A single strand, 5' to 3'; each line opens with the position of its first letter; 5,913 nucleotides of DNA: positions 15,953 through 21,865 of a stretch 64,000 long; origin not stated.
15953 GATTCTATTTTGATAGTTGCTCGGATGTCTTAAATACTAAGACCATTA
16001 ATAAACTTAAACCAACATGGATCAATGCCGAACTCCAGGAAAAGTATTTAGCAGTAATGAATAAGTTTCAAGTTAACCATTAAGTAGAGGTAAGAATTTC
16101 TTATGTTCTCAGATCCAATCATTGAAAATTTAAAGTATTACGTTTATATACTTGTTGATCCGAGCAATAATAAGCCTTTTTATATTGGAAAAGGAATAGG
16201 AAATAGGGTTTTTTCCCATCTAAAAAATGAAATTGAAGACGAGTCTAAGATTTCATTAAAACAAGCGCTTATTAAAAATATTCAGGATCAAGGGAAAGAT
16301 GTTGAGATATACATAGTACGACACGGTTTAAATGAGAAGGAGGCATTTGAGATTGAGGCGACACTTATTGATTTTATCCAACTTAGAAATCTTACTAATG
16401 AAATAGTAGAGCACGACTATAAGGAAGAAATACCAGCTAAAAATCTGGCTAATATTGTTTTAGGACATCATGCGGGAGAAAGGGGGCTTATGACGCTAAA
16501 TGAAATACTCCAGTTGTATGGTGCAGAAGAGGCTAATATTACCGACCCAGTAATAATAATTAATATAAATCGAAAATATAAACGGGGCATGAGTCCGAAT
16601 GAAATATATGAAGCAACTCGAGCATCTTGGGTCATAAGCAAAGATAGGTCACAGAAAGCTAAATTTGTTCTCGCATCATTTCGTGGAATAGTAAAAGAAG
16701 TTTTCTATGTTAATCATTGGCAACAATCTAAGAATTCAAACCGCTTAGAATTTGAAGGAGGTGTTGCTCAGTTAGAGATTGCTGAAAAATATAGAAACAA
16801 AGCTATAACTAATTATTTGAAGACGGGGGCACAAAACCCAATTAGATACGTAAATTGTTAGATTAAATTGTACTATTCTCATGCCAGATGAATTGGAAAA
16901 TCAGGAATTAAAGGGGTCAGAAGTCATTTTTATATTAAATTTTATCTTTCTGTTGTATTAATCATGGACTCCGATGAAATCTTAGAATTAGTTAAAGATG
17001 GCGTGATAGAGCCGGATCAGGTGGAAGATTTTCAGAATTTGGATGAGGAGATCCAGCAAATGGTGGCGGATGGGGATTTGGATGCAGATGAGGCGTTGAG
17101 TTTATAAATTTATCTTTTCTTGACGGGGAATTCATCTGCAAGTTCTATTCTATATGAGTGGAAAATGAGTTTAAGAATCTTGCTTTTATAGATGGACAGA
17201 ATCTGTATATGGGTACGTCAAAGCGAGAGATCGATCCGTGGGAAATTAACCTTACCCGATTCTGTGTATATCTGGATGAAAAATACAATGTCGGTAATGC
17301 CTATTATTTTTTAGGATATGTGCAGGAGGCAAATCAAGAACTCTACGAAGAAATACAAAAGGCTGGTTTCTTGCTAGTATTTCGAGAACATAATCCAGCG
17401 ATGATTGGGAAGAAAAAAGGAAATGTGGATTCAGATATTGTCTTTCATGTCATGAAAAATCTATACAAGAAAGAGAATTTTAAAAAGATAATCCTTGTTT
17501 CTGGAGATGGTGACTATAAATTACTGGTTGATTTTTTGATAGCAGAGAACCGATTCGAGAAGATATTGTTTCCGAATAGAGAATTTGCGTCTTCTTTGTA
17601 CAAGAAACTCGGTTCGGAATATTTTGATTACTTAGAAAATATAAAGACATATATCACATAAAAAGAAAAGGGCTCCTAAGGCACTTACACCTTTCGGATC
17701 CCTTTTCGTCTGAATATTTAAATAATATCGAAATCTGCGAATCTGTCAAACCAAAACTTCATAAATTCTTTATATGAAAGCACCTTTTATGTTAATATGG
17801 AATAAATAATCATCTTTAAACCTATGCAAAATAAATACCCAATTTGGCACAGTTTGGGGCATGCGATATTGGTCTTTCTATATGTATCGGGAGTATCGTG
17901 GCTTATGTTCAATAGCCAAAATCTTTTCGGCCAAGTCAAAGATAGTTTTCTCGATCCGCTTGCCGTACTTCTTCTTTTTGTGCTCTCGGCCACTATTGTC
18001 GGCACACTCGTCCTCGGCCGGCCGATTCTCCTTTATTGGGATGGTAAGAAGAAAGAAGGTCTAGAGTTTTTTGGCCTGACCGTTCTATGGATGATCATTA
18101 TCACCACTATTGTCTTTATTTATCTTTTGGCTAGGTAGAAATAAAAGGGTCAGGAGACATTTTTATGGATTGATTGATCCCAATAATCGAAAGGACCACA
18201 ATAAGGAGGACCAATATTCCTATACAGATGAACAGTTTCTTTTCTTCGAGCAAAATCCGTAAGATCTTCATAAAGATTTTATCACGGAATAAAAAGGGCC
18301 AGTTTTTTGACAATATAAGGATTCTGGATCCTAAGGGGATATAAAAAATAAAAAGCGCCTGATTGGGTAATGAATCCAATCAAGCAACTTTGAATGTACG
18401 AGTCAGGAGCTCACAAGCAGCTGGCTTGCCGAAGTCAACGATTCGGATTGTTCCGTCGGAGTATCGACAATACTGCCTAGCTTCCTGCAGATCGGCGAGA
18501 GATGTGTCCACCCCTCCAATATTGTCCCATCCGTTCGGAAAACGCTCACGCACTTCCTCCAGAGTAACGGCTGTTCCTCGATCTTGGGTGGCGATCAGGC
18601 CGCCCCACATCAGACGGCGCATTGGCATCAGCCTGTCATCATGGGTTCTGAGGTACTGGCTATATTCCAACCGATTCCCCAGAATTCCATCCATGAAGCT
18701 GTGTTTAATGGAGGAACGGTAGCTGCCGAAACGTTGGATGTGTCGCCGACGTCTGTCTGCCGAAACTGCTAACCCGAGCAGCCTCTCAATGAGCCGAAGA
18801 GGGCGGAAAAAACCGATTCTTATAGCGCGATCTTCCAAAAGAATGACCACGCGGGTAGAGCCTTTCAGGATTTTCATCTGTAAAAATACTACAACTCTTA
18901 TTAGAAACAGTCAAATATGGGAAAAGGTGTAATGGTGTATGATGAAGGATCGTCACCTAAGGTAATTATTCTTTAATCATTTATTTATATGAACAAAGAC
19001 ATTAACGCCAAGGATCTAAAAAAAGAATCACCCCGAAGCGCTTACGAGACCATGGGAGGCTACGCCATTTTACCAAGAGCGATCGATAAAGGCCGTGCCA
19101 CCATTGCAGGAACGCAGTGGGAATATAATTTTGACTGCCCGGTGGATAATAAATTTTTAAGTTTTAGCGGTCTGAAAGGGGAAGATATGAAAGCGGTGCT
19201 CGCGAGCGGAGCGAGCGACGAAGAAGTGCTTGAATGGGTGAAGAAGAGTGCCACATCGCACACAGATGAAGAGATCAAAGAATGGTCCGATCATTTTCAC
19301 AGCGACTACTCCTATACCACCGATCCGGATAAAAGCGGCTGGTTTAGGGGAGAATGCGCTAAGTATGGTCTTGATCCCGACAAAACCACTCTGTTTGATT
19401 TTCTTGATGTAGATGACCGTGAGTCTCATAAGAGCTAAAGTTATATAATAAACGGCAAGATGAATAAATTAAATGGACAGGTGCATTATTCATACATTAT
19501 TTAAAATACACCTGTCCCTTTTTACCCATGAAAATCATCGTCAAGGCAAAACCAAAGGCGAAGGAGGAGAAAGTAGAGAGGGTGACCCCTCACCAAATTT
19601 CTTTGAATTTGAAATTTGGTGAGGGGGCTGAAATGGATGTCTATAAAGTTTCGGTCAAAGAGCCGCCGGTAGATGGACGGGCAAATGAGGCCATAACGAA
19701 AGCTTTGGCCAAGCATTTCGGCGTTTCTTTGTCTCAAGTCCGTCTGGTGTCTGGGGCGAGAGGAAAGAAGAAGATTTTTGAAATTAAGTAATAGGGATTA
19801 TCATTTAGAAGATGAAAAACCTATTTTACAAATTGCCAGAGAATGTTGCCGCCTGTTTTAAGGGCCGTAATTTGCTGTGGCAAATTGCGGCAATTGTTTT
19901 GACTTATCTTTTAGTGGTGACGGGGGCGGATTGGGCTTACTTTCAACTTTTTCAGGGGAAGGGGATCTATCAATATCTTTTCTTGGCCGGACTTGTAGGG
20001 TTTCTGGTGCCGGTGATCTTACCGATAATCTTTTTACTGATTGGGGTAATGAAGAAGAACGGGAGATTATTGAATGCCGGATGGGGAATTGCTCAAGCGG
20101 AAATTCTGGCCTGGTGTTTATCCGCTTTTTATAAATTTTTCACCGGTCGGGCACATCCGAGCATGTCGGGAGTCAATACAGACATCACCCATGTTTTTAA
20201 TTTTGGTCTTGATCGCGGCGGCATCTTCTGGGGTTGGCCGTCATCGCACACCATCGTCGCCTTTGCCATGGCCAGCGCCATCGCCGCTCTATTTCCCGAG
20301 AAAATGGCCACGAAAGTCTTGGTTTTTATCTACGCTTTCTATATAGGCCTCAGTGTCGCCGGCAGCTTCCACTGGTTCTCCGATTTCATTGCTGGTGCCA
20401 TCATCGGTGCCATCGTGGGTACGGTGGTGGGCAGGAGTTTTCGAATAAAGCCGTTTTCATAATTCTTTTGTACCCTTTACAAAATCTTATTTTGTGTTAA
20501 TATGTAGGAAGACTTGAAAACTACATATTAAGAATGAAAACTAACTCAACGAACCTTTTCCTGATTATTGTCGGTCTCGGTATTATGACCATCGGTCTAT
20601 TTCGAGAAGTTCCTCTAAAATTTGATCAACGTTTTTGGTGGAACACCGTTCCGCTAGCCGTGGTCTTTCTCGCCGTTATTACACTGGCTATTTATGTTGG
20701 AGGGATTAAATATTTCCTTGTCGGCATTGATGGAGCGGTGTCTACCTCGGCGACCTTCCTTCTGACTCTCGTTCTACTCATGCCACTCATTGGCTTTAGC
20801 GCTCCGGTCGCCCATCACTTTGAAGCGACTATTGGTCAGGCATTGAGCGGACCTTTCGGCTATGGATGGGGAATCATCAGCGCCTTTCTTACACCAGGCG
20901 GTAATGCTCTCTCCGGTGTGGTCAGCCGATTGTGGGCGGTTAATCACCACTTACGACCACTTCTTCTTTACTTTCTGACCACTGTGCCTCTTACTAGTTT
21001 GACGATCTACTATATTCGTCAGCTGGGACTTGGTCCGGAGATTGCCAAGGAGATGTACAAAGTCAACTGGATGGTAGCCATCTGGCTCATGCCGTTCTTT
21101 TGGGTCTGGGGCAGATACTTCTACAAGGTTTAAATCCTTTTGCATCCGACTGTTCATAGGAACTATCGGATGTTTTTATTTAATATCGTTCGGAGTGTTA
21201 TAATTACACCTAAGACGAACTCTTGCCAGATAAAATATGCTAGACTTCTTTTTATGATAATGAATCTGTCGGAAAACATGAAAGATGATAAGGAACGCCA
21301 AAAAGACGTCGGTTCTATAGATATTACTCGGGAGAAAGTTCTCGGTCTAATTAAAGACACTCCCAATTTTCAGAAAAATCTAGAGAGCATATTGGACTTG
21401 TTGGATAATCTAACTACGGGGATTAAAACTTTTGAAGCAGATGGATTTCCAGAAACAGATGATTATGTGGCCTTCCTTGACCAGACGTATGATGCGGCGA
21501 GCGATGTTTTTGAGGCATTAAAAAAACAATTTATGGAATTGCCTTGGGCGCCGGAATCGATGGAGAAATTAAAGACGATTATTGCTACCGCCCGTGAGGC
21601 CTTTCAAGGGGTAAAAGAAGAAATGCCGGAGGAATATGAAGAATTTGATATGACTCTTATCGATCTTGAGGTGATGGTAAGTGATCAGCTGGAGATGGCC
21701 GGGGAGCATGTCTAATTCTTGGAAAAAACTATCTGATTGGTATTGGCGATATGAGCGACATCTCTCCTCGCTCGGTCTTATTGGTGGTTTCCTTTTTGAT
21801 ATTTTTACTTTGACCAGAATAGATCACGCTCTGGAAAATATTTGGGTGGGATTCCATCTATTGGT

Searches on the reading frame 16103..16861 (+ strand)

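Call 16: search_protein_families(library=pfam, proteins=[window:16103-16861:+], max_evalue=0.01)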
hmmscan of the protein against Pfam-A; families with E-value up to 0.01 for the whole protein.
window:16103-16861:+ (252 aa): 1 family
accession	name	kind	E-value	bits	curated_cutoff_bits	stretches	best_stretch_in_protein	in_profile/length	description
PF22945.2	LEM-3_GIY-YIG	-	1.2e-15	58.3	27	1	26-106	28-110/151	LEM-3-like GIY-YIG domain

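Call 33: search_protein_families(library=padloc, proteins=[window:16103-16861:+], max_evalue=0.01)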
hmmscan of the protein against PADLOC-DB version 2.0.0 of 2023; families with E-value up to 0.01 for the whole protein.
window:16103-16861:+ (252 aa): 1 family
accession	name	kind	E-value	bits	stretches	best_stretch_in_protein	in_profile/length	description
PDLC04031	PD-T4-3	-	1e-53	180.5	2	2-99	6-107/256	-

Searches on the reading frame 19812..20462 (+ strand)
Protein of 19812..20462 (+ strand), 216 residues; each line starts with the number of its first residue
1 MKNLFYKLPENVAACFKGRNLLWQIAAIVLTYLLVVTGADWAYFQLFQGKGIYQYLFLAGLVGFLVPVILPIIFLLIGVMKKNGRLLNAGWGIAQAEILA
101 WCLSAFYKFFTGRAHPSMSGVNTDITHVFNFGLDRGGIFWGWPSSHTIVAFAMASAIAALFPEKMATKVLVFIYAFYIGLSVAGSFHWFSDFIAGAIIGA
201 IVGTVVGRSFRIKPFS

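Call 100: search_protein_families(library=pfam, proteins=[window:19812-20462:+], max_evalue=0.001)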
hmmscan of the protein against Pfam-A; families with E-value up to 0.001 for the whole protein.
window:19812-20462:+ (216 aa): 2 families
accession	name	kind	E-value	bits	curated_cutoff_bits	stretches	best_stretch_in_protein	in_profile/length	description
PF01569.27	PAP2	-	4.4e-13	49.5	27.2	1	94-206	6-121/130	PAP2 superfamily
PF14378.12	PAP2_3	-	0.00016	22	27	1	67-201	40-186/190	PAP2 superfamily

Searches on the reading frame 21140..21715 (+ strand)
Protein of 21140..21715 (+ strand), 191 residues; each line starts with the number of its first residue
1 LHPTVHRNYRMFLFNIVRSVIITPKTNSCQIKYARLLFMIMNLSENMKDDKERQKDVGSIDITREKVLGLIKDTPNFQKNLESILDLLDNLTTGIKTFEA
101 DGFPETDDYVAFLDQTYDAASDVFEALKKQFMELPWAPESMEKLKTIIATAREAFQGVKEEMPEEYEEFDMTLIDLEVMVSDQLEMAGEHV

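Call 100: search_protein_families(library=pfam, proteins=[window:21140-21715:+], max_evalue=0.001)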
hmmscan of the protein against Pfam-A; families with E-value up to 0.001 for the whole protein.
window:21140-21715:+ (191 aa): 1 family
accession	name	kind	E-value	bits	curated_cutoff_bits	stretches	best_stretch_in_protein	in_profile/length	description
PF03564.21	DUF1759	-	0.00042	20.8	25.4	0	110-175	60-125/148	Protein of unknown function (DUF1759)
